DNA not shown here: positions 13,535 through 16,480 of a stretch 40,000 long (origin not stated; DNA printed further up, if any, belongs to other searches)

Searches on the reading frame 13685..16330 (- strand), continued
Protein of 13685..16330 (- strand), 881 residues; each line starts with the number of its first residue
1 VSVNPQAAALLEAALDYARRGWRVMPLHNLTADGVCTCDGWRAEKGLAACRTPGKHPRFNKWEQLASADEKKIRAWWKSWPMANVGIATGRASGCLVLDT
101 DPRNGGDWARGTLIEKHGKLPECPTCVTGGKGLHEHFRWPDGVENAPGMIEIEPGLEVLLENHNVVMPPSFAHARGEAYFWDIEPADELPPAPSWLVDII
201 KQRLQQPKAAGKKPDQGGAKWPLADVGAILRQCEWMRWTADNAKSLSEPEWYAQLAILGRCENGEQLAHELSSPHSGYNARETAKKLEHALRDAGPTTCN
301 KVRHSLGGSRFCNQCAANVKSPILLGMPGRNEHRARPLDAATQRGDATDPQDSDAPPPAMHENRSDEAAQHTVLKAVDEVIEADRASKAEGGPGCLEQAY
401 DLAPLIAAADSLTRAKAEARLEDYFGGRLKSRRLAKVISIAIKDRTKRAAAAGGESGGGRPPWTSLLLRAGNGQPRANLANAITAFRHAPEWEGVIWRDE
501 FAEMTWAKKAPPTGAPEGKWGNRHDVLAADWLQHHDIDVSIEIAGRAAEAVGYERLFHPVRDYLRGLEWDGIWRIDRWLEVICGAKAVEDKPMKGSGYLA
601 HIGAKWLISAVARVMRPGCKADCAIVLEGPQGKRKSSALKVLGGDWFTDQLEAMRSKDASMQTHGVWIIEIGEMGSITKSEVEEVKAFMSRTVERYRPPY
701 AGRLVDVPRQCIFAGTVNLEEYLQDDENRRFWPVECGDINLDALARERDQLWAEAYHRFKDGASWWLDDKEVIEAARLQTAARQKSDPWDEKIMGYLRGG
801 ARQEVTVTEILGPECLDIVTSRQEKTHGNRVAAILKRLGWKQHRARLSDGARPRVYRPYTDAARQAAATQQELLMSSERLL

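Call 61: predict_structure(alignment_id=A1)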
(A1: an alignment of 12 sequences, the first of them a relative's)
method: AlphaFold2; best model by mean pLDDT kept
length: 881 residues; sequences in the alignment: 12
mean_pLDDT: 62.6   pTM: 0.33
mean pLDDT of the five models: 62.6, 62.0, 61.1, 58.4, 56.0
residues with pLDDT >= 90: 27; 70-90: 348; 50-70: 250; < 50: 256
segments of 3 or more residues with pLDDT < 50: 45-47, 51-55, 57-60, 207-224, 293-295, 317-367, 450-460, 470-475, 499-522, 591-596, 617-635, 654-734, 766-785
pLDDT, mean of each block of 10 residues (from residue 1): 69 91 78 60 53 45 75 86 82 85 66 76 81 86 72 80 80 69 84 88 63 33 52 73 78 73 73 79 72 54 59 52 33 31 29 29 42 84 86 79 83 83 83 79 64 41 62 51 73 54 43 35 57 69 58 62 82 77 61 49 65 55 41 53 61 42 32 38 40 31 30 35 40 55 83 85 53 40 51 74 77 79 66 74 74 77 63 52 40
secondary structure, 60 per line:
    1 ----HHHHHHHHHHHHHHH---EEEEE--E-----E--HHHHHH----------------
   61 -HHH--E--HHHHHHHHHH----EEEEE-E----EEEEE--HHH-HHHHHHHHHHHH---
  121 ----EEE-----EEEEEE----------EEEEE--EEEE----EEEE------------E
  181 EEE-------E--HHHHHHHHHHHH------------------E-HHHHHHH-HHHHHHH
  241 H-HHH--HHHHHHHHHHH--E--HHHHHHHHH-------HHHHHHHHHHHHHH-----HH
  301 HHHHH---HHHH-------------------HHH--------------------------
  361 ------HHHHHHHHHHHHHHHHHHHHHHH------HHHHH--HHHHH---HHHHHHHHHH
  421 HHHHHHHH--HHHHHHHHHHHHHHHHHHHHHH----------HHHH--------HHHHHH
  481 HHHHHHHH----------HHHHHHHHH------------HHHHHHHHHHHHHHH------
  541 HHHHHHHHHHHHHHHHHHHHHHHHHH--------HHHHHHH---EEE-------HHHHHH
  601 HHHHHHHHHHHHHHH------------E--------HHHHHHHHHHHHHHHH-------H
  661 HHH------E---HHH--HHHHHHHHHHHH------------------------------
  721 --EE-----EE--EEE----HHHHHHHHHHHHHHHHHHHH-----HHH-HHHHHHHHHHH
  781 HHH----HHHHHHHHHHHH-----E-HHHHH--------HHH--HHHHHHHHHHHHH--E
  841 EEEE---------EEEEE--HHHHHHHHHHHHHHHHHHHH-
elements in order (helices of 4 or more, strands of 3 or more residues): H5-19 E23-27 H39-44 H70-79 E84-88 E95-99 H106-117 E125-127 E133-138 E149-153 E156-159 E164-167 E180-183 H194-205 H226-232 H234-241 H248-258 H264-272 H280-293 H299-305 H309-312 H367-389 H396-400 H403-407 H411-428 H431-452 H463-466 H475-488 H499-507 H520-534 H541-566 H575-581 E585-587 H595-615 H637-652 H660-663 H679-690 E734-736 H741-760 H770-783 H788-799 H807-811 H825-837 E840-844 E854-858 H861-880

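Call 73: search_dna_similar(query=window:13685-16330:-, collection=phages, mode=protein, max_rows=15)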
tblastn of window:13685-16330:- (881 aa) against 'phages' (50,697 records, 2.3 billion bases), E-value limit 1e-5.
Records with a match: 762; places in all: 762; records where one place covers at least 80% of the query: 0.
Best place of each record, by identity: <60% 762.
By first word of the organism name: Streptococcus 116; Bacteroides 105; Staphylococcus 87; Xanthomonas 47; Bacteriophage 31; Paenibacillus 24; Phocaeicola 24; Rhodobacter 23; Serratia 19; Burkholderia 15; and 79 more.
By host as written in the record: - 64; Staphylococcus aureus 34; Rhodobacter capsulatus YW1 23; Serratia marcescens 16; Xanthomonas oryzae pv. oryzae 14; Corynebacterium xerosis 13; Paenibacillus larvae 2017 10; Bacteroides thetaiotaomicron VPI-5482 10; and 376 more.
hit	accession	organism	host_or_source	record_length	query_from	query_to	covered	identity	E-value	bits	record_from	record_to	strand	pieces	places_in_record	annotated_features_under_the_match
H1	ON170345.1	Ralstonia phage YO375_1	Ralstonia solanacearum R300, UW27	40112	461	856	45%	39.9%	3e-69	257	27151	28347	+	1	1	record has no annotation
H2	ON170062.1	Ralstonia phage YO023_3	Ralstonia solanacearum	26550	461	849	44%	40.0%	5e-69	256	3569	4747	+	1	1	record has no annotation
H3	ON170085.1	Ralstonia phage YO041_1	Ralstonia solanacearum R286, UW275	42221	461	849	44%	39.7%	4e-68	253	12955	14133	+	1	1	record has no annotation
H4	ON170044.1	Ralstonia phage YO015_5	Ralstonia solanacearum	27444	461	849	44%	39.7%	5e-68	253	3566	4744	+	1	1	record has no annotation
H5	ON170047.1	Ralstonia phage YO016_5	Ralstonia solanacearum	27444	461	849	44%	39.7%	5e-68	253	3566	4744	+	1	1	record has no annotation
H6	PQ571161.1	Pseudomonas phage Haddon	Pseudomonas aeruginosa PA14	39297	460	844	44%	39.9%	9e-76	276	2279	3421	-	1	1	DNA helicase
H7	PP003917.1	Pseudomonas phage vB_Pae_U5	Pseudomonas aeruginosa ST773 ...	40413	460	844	44%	39.9%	2e-75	276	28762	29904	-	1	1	DNA primase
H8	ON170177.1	Ralstonia phage YO103_6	Ralstonia solanacearum T379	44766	463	844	43%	40.2%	2e-67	252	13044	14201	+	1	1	record has no annotation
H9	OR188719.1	Pseudomonas phage LPPA36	Pseudomonas aeruginosa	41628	460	844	44%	39.4%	6e-76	277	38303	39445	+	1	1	hypothetical protein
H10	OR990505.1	Burkholderia phage vB_HM795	Burkholderia pseudomallei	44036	463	856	45%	37.8%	2e-63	239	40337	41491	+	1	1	putative virulence associated protein E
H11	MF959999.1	Marinobacter phage PS3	Marinobacter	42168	463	853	44%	37.0%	2e-64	243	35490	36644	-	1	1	DNA primase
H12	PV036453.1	Syntrophomonadaceae phage IMGVR 15540650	Syntrophomonadaceae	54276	393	851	52%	28.4%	5e-37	157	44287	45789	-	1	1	DNA helicase | hypothetical protein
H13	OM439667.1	Staphylococcus phage vB_SauS_690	Staphylococcus aureus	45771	394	797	46%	31.7%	1e-45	184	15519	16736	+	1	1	virulence-associated protein E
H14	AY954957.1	Staphylococcus phage 47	-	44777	394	797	46%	31.7%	2e-45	184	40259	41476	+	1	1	ORF002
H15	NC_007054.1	Staphylococcus phage 47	Staphylococcus aureus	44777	394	797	46%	31.7%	2e-45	184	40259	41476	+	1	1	DNA helicase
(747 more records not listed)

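Call 74: get_annotated_region(hit=H6, flank=2500)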
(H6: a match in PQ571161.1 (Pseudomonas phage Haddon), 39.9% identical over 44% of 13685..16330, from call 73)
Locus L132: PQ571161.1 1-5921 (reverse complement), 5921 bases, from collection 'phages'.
description: Pseudomonas phage Haddon, complete genome.
organism: Pseudomonas phage Haddon (NCBI taxid 3381783)
taxonomy: Viruses
host: Pseudomonas aeruginosa PA14; source: wastewater; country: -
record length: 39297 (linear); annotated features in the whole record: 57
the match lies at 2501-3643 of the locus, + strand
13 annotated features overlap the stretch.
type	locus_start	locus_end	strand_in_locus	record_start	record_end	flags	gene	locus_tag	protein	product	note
CDS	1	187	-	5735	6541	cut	-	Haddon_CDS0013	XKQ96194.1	UmuD-like protein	-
CDS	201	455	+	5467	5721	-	-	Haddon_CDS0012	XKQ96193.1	transcriptional repressor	-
CDS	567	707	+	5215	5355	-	-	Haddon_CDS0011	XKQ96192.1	hypothetical protein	-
CDS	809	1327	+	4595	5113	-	-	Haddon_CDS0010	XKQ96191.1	CII-like transcriptional activator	-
CDS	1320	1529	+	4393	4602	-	-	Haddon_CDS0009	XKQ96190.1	DksA-like zinc-finger protein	-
CDS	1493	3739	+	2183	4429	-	-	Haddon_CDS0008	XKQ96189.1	DNA helicase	-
CDS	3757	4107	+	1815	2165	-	-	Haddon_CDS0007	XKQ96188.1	hypothetical protein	-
CDS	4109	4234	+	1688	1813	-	-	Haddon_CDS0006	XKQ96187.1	hypothetical protein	-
CDS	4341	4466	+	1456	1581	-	-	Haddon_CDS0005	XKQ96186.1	hypothetical protein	-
CDS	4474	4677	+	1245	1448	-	-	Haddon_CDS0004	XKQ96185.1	hypothetical protein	-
CDS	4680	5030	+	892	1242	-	-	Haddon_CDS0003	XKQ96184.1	hypothetical protein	-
CDS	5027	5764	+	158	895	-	-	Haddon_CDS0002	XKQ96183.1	minor tail protein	-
CDS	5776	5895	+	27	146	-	-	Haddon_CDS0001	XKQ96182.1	hypothetical protein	-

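Call 75: get_annotated_region(hit=H10, flank=2500)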
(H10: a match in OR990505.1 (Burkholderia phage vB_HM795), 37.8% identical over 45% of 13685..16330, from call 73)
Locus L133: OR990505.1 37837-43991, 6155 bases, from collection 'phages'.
description: Burkholderia phage vB_HM795, complete genome.
organism: Burkholderia phage vB_HM795 (NCBI taxid 3108088)
taxonomy: Viruses; Duplodnaviria; Heunggongvirae; Uroviricota; Caudoviricetes
host: Burkholderia pseudomallei; source: hemoculture; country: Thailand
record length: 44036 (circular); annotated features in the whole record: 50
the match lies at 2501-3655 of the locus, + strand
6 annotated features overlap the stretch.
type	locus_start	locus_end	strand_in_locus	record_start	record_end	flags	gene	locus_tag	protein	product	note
CDS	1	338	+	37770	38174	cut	-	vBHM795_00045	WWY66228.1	hypothetical protein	-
CDS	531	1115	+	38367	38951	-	-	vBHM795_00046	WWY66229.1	hypothetical protein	-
CDS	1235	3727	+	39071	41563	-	-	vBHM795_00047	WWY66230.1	putative virulence associated protein E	-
CDS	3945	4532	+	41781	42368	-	-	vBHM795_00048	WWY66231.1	hypothetical protein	-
CDS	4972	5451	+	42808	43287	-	-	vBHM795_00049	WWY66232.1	hypothetical protein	-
CDS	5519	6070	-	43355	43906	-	-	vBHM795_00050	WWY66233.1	hypothetical protein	-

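Call 76: get_annotated_region(hit=H11, flank=2500)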
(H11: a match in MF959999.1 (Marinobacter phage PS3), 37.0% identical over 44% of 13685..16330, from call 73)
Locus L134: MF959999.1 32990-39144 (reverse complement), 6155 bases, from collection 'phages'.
description: Marinobacter phage PS3, complete genome.
organism: Marinobacter phage PS3 (NCBI taxid 2041341)
taxonomy: Viruses; Duplodnaviria; Heunggongvirae; Uroviricota; Caudoviricetes
host: Marinobacter; source: -; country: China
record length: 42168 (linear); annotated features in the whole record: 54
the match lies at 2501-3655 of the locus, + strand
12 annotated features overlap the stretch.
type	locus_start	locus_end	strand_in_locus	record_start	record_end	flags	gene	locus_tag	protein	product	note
CDS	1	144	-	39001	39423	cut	-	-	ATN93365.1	hypothetical protein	-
CDS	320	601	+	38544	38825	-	-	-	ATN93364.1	hypothetical protein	-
CDS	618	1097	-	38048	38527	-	-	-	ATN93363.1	hypothetical protein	-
CDS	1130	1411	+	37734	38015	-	-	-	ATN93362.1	hypothetical protein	-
CDS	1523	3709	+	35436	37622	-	-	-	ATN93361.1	DNA primase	-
CDS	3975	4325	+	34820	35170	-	-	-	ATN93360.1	hypothetical protein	-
CDS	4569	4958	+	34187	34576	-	-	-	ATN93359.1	endolysin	-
CDS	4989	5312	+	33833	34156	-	-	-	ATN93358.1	hypothetical protein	-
CDS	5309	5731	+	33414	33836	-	-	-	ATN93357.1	hypothetical protein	-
CDS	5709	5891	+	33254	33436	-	-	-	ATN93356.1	hypothetical protein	-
CDS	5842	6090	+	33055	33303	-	-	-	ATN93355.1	hypothetical protein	-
CDS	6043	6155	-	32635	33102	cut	-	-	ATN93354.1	hypothetical protein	-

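Call 80: find_encoding_contigs(protein=P0014, flank=4000, max_places=1)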
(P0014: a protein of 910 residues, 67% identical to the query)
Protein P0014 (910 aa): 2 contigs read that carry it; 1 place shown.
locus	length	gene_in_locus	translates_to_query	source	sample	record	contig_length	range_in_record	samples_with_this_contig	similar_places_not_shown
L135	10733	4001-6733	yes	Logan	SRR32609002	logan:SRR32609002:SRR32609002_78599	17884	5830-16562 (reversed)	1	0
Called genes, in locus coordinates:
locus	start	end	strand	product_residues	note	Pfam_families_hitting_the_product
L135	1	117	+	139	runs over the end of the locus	-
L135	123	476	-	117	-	PF12728:HTH_17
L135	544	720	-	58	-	PF12728:HTH_17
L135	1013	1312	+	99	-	-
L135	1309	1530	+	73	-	-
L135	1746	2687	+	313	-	-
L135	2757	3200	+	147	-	PF12728:HTH_17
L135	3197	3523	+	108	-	-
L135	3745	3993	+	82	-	-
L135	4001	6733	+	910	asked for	PF09250:Prim-Pol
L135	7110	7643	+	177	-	-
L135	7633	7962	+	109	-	-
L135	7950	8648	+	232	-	-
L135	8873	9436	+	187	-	-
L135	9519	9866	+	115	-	-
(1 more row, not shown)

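Call 81: find_encoding_contigs(protein=P0016, flank=4000, max_places=1)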
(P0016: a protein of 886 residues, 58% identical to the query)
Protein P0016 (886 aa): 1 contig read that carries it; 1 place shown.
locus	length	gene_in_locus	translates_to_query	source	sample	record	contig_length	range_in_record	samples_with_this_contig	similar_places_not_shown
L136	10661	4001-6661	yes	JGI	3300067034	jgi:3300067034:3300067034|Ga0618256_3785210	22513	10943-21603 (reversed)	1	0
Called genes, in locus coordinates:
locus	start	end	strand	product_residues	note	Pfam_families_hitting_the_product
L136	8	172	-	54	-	-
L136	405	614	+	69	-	PF18175:HU-CCDC81_bac_2 (weak)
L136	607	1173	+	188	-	PF01582:TIR, PF13676:TIR_2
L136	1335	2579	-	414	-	PF00589:Phage_integrase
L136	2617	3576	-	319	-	-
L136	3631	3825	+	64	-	PF12728:HTH_17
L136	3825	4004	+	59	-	-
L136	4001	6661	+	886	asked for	PF09250:Prim-Pol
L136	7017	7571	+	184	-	-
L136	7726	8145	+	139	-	-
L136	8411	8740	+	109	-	-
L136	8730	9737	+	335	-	-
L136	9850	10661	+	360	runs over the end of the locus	-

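Call 85: get_annotated_region(hit=H15, flank=2000)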
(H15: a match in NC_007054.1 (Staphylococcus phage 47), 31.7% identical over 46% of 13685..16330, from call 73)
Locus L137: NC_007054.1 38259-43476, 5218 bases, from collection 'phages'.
description: Staphylococcus phage 47, complete genome.
organism: Staphylococcus phage 47 (NCBI taxid 2936812)
taxonomy: Viruses; Duplodnaviria; Heunggongvirae; Uroviricota; Caudoviricetes; Triavirus; Triavirus tv47
host: Staphylococcus aureus; source: -; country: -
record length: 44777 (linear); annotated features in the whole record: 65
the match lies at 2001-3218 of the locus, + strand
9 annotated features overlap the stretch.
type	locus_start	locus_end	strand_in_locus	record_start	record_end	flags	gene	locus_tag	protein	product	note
CDS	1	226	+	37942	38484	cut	-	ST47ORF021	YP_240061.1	Na/K ATPase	-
CDS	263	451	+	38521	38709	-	-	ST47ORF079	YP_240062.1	transcriptional regulator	-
CDS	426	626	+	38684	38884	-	-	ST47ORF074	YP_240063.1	ORF074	-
CDS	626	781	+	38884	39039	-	-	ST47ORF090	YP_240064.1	RinB-like transcriptional activator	-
CDS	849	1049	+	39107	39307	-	-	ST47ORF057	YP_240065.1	DUF1514 family protein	-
CDS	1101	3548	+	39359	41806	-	-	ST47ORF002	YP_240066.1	DNA helicase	-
CDS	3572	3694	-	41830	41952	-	-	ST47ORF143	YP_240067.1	ORF143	-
CDS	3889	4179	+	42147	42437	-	-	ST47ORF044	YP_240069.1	endonuclease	-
CDS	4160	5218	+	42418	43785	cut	-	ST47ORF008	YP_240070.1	DNA helicase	-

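Call 87: find_encoding_contigs(protein=P0006, flank=3000, max_places=1)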
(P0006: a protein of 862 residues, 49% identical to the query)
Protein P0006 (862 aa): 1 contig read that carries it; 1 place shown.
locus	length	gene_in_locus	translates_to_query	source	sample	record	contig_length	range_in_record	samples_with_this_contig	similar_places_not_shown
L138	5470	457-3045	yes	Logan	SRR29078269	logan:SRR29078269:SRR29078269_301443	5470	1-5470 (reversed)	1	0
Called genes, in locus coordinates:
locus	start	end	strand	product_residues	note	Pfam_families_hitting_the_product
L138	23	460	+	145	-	-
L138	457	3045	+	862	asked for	PF09250:Prim-Pol, PF05272:VapE-like_dom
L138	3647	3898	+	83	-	-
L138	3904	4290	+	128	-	PF13411:MerR_1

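Call 88: find_encoding_contigs(protein=P0005, flank=3000, max_places=1)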
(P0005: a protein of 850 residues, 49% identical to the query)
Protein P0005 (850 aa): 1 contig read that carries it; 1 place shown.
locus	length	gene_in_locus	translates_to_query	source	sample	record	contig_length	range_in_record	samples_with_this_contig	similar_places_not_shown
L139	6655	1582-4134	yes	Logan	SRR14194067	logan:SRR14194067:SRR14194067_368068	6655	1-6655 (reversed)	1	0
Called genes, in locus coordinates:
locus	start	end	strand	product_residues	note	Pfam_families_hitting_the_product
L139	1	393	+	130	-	?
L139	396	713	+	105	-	-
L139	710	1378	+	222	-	-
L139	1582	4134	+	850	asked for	PF09250:Prim-Pol, PF05272:VapE-like_dom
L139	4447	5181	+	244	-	-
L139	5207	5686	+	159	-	PF02357:NusG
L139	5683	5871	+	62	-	-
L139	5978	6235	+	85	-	-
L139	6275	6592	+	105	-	-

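Call 89: find_encoding_contigs(protein=P0012, flank=3000, max_places=1)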
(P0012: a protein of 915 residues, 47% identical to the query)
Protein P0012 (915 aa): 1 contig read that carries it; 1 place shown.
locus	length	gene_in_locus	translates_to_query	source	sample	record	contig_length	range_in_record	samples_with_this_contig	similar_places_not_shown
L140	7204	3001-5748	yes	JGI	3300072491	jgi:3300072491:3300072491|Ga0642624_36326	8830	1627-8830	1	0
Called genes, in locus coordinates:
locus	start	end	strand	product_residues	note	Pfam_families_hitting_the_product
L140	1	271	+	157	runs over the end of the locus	-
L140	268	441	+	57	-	-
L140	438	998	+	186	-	-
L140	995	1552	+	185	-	-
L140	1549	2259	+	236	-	-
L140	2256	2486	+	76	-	-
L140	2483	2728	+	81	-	-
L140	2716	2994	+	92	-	-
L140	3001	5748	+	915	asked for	PF09250:Prim-Pol, PF05272:VapE-like_dom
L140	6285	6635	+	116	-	-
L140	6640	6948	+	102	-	-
